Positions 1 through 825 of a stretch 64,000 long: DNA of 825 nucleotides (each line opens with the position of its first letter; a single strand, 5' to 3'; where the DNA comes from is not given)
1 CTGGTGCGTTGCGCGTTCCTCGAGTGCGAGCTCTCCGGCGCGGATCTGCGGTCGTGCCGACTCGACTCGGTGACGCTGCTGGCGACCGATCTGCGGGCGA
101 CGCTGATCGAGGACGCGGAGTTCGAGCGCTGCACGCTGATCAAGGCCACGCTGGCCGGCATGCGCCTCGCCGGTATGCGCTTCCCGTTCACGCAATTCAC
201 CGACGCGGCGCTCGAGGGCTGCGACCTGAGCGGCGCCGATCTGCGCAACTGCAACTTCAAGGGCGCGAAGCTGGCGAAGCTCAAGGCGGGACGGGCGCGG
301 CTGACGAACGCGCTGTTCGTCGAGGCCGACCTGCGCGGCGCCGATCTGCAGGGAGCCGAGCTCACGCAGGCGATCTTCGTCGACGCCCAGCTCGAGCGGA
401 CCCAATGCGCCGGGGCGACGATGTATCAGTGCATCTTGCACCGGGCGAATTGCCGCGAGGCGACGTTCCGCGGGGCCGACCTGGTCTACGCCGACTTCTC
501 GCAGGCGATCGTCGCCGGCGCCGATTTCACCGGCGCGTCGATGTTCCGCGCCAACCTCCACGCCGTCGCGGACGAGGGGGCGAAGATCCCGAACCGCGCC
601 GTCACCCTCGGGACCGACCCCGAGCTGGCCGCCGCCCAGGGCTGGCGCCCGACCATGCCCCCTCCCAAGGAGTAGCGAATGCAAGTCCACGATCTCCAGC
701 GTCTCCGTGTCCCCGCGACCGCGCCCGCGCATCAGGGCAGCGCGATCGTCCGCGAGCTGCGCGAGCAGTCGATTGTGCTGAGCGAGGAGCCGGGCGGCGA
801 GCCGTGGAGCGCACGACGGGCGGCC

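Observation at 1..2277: Tail of a T6SS VgrG-associated cassette: pentapeptide -> DUF3540-like -> DUF4150 PAAR-like -> 2-TM protein, with no toxin domain on the PAAR protein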

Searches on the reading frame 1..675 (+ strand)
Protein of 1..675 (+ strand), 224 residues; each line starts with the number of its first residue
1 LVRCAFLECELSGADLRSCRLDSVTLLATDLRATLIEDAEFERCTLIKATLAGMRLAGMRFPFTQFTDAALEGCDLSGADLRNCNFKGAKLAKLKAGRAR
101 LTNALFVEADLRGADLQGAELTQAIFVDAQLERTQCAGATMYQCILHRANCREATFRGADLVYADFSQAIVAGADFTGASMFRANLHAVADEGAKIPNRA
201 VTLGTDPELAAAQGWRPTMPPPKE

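Call 3: search_protein_families(library=pfam, proteins=[window:1-675:+], max_evalue=0.01)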
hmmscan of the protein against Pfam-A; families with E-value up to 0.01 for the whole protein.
window:1-675:+ (224 aa): 5 families
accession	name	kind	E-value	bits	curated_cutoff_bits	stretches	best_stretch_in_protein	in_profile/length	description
PF00805.28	Pentapeptide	-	2.3e-34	116.9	20.2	4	65-103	2-40/40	Pentapeptide repeats (8 copies)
PF13599.13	Pentapeptide_4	-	3.3e-23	82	38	3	65-139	2-76/78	Pentapeptide repeat region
PF13576.12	Pentapeptide_3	-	6.3e-19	68.4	27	2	138-179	3-47/48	Pentapeptide repeats (9 copies)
PF23894.2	LD_SV2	-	0.003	18.3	29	0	3-45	49-91/92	SV2A/B/C luminal domain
PF10756.15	bPH_6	-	0.0072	16.8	22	0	171-213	27-66/73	Bacterial PH domain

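Call 8: search_protein_families(library=ncbifam, proteins=[window:1-675:+], max_evalue=0.01)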
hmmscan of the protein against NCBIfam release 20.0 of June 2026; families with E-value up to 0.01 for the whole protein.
window:1-675:+ (224 aa): 18 families
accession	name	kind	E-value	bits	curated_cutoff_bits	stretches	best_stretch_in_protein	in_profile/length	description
NF047416.1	penta_HetL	equivalog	5.4e-25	88.1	260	2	65-190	14-139/218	heterocyst differentiation pentapeptide repeat protein HetL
NF052603.1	penta_Alr5209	equivalog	6.3e-25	87.5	125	2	124-197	18-91/113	Alr5209 family pentapeptide repeat protein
NF011743.0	PRK15196.1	equivalog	1.4e-17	63.6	354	2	1-102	239-335/350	type III secretion system effector PipB2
NF011744.0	PRK15197.1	equivalog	1.6e-17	63.6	274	2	110-204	165-259/291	SPI-2 type III secretion system effector PipB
NF033086.2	penta_rpt_Qnr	equivalog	7.4e-16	58.5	240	1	33-186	9-158/211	Qnr family pentapeptide repeat protein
NF000421.1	penta_rpt_QnrVC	exception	4.3e-14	53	460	1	36-186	18-164/218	QnrVC family quinolone resistance pentapeptide repeat protein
NF012151.0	penta_rpt_QnrAS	exception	1.2e-13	51.6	490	1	21-185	8-163/218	QnrAS family quinolone resistance pentapeptide repeat protein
NF000071.4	penta_rpt_QnrA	exception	8e-12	45.4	450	1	33-185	15-163/218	QnrA family quinolone resistance pentapeptide repeat protein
NF000349.1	mfpA_AE000516.2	equivalog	1.2e-11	44.8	360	2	83-182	6-105/183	pentapeptide repeat protein MfpA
NF012152.0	penta_rpt_QnrC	exception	3.9e-11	43.4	500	2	11-92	13-105/221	QnrC family quinolone resistance pentapeptide repeat protein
NF033375.2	penta_rpt_QnrE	exception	2.7e-10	40.6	480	1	27-186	26-171/214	QnrE family quinolone resistance pentapeptide repeat protein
NF000420.1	penta_rpt_QnrB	exception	4.4e-10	39.9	460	1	92-182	11-102/214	QnrB family quinolone resistance pentapeptide repeat protein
NF038182.1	penta_rpt_SmQnr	exception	8.4e-10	38.8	460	2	3-92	109-198/215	SmQnr family pentapeptide repeat protein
NF000139.2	penta_rpt_QnrD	exception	2.7e-09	37.3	425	1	50-184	29-179/214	QnrD family quinolone resistance pentapeptide repeat protein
NF000056.3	penta_rpt_QnrS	exception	8e-09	35.5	460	1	37-151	19-129/218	QnrS family quinolone resistance pentapeptide repeat protein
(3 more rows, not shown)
